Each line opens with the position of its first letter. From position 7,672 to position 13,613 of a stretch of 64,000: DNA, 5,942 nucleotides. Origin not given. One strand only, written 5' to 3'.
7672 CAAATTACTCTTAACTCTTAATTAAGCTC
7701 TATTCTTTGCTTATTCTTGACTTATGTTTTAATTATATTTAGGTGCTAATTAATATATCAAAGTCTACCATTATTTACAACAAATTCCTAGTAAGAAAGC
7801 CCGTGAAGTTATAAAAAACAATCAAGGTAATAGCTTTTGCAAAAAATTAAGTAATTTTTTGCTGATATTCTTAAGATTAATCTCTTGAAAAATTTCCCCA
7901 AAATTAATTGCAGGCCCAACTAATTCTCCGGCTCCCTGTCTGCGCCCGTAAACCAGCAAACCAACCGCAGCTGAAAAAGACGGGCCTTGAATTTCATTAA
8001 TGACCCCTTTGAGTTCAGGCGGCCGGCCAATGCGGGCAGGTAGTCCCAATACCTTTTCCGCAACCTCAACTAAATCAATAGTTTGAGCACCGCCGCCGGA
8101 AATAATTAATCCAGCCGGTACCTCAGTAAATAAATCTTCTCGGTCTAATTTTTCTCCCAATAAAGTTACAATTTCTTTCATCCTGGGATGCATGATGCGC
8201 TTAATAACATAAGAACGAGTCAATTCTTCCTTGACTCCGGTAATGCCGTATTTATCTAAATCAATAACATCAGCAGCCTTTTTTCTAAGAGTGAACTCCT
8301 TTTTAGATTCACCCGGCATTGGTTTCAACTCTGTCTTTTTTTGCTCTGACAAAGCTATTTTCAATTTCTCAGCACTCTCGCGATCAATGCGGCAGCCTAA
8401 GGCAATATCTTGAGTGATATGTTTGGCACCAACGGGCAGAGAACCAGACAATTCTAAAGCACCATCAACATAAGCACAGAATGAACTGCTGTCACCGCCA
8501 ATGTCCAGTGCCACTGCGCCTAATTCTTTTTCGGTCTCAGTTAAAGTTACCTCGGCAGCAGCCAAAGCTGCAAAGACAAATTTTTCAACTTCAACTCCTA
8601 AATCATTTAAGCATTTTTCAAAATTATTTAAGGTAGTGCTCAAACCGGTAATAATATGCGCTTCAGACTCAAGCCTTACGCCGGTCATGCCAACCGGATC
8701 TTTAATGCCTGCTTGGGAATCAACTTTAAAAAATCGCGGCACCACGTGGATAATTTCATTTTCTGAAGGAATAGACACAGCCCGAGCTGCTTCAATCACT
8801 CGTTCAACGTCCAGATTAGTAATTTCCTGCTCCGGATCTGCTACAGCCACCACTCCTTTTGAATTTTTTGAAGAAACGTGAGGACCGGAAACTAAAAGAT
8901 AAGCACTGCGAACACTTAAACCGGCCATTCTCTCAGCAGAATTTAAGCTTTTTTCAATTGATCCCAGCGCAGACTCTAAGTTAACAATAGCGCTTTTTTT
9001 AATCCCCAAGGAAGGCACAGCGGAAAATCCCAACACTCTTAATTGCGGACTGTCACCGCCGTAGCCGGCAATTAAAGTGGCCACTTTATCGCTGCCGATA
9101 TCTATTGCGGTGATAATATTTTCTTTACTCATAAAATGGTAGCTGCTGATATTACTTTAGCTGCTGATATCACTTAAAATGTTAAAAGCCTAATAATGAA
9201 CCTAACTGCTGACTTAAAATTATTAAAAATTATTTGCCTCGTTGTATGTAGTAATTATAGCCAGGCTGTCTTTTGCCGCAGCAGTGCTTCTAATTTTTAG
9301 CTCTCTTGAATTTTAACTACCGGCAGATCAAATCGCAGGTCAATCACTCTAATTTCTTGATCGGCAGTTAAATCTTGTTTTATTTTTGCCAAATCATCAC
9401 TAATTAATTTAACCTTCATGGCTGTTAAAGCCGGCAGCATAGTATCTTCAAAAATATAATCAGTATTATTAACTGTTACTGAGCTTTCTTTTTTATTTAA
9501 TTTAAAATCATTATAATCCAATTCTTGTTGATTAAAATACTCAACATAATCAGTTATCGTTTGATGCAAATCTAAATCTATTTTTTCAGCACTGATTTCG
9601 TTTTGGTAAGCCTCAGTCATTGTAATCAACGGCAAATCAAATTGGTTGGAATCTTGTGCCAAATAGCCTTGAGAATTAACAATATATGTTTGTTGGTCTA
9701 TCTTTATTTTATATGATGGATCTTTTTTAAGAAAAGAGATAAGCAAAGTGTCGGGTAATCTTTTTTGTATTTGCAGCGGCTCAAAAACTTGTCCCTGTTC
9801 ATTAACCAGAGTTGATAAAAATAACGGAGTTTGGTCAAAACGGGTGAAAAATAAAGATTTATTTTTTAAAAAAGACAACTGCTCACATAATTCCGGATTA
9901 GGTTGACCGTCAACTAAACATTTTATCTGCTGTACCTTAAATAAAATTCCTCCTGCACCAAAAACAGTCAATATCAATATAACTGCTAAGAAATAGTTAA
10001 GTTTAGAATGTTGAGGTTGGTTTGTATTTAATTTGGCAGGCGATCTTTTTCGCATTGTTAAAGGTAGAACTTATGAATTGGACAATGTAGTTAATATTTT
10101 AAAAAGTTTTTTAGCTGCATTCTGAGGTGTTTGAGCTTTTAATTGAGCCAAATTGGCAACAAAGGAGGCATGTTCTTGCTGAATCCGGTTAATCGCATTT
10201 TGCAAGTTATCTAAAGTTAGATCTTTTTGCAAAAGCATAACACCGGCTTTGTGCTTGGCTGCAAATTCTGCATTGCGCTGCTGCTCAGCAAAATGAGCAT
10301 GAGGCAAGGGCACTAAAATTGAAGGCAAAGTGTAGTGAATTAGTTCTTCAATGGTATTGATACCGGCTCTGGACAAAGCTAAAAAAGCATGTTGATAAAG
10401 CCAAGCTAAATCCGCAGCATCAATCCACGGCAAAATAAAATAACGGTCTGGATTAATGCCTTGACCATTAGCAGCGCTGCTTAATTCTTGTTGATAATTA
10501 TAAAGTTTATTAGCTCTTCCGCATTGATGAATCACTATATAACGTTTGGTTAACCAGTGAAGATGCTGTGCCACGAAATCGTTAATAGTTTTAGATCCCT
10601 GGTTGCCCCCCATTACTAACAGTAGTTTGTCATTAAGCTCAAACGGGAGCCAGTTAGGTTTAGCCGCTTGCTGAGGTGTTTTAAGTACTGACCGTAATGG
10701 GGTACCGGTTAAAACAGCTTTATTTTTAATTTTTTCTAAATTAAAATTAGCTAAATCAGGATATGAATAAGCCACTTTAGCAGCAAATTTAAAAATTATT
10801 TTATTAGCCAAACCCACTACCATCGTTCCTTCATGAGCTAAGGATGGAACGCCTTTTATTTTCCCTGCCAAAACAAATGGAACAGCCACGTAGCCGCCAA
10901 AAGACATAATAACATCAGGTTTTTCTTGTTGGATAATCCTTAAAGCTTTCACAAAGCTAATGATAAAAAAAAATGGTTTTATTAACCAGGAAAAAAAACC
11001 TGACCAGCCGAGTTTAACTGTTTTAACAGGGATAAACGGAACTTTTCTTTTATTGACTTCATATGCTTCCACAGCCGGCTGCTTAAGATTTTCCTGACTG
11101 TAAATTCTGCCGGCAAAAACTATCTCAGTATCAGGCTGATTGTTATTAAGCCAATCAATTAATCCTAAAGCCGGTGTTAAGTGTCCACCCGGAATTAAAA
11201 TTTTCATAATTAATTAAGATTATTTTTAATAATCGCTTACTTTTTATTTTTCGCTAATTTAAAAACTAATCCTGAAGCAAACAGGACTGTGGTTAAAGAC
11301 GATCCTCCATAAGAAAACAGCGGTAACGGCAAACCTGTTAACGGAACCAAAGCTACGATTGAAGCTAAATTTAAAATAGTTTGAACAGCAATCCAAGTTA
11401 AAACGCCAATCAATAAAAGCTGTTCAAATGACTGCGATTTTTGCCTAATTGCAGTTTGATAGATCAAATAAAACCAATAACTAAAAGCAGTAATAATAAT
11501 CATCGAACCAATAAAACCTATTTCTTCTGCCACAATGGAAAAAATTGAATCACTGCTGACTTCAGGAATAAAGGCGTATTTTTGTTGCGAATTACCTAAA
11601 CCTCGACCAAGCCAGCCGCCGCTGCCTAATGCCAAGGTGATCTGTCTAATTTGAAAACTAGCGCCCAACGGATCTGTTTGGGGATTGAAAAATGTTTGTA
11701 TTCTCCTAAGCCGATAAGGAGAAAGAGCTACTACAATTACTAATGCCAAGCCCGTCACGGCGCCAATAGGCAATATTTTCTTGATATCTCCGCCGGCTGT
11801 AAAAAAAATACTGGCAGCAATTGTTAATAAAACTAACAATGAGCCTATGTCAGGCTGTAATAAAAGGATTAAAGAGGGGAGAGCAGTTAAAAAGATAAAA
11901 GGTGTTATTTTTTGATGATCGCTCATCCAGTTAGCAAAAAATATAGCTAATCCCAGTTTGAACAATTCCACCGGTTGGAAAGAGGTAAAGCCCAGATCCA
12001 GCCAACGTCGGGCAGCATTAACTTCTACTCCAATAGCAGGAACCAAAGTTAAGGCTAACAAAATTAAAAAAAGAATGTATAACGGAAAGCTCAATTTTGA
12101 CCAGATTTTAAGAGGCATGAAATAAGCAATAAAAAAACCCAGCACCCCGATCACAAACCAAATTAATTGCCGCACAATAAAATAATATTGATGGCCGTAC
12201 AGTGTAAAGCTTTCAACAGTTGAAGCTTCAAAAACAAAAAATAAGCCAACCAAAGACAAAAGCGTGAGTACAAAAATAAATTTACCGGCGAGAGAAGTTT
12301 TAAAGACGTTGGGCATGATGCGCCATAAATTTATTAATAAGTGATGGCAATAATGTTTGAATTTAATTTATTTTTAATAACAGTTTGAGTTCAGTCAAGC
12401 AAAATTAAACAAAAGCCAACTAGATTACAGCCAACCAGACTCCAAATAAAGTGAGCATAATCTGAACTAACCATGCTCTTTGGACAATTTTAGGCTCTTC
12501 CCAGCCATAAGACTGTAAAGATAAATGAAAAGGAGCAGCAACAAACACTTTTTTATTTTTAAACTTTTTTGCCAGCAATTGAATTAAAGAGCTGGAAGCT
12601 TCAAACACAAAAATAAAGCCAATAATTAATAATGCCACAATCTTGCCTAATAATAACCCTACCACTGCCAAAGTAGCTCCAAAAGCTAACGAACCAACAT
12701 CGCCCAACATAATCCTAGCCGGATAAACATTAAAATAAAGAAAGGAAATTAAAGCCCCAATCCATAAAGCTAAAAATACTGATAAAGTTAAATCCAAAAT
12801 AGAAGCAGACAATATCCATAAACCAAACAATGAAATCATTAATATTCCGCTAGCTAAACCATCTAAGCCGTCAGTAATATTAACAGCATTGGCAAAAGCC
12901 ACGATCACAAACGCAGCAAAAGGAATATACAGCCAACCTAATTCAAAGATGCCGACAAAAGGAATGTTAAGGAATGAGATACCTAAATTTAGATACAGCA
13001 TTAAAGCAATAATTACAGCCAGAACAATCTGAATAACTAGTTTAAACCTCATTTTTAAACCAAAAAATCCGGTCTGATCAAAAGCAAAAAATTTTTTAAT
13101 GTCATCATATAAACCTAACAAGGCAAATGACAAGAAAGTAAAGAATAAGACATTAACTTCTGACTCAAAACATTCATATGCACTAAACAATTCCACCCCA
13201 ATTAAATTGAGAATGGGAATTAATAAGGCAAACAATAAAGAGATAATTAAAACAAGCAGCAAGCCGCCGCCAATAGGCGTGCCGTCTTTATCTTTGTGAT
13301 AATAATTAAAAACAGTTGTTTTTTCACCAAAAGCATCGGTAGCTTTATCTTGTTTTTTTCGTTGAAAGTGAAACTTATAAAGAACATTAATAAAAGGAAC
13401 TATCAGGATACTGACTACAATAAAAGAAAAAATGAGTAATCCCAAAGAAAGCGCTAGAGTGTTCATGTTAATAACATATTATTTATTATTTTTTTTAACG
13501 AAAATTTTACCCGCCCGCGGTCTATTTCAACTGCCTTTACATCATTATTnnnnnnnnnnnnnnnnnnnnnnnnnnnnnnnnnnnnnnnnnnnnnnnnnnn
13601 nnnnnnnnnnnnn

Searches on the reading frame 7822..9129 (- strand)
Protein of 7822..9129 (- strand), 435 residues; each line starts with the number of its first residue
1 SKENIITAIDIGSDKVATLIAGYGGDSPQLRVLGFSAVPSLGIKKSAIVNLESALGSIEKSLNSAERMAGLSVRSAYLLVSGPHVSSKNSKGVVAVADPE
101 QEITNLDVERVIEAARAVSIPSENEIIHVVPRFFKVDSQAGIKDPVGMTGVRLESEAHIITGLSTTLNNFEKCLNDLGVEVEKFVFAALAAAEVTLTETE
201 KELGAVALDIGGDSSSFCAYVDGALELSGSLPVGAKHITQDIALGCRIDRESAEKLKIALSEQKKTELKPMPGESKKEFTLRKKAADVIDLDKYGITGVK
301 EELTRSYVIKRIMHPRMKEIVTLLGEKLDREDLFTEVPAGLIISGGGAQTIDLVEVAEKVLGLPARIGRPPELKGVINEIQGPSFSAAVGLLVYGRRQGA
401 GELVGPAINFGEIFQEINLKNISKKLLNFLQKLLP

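Call 10: search_protein_families(library=pfam, proteins=[window:7822-9129:-])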
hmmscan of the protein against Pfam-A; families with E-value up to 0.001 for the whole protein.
window:7822-9129:- (435 aa): 2 families
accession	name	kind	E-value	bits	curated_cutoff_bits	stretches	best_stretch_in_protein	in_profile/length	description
PF02491.25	SHS2_FTSA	-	4.4e-30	104.3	25.4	1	82-161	1-79/79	SHS2 domain inserted in FTSA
PF14450.12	FtsA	-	2.3e-24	86.6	31.8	1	206-390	1-127/127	Cell division protein FtsA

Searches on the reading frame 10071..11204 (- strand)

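Call 55: search_protein_families(library=pfam, proteins=[window:10071-11204:-])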
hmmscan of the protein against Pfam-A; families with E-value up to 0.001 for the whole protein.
window:10071-11204:- (377 aa): 3 families
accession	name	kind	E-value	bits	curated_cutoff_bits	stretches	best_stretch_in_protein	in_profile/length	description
PF04101.22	Glyco_tran_28_C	-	2.6e-27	96.3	22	1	195-365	2-164/166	Glycosyltransferase family 28 C-terminal domain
PF03033.26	Glyco_transf_28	-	1.4e-17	64.5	26.2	1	6-145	9-138/139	Glycosyltransferase family 28 N-terminal domain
PF00201.24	UDPGT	-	6.4e-05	22.4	19.5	1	260-345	329-409/499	UDP-glucoronosyl and UDP-glucosyl transferase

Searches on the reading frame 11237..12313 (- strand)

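Call 55: search_protein_families(library=pfam, proteins=[window:11237-12313:-])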
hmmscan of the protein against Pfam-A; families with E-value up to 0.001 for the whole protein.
window:11237-12313:- (358 aa): 1 family
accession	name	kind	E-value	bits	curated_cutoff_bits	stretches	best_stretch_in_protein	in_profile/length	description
PF01098.24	FTSW_RODA_SPOVE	-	1.6e-88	297.6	26.4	1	12-357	4-354/356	Cell cycle protein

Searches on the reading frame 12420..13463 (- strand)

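Call 55: search_protein_families(library=pfam, proteins=[window:12420-13463:-])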
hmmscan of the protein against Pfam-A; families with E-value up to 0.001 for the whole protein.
window:12420-13463:- (347 aa): 1 family
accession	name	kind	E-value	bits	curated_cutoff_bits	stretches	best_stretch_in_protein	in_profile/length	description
PF00953.26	Glycos_transf_4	-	1.7e-30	106.6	27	1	105-271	3-158/160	Glycosyl transferase family 4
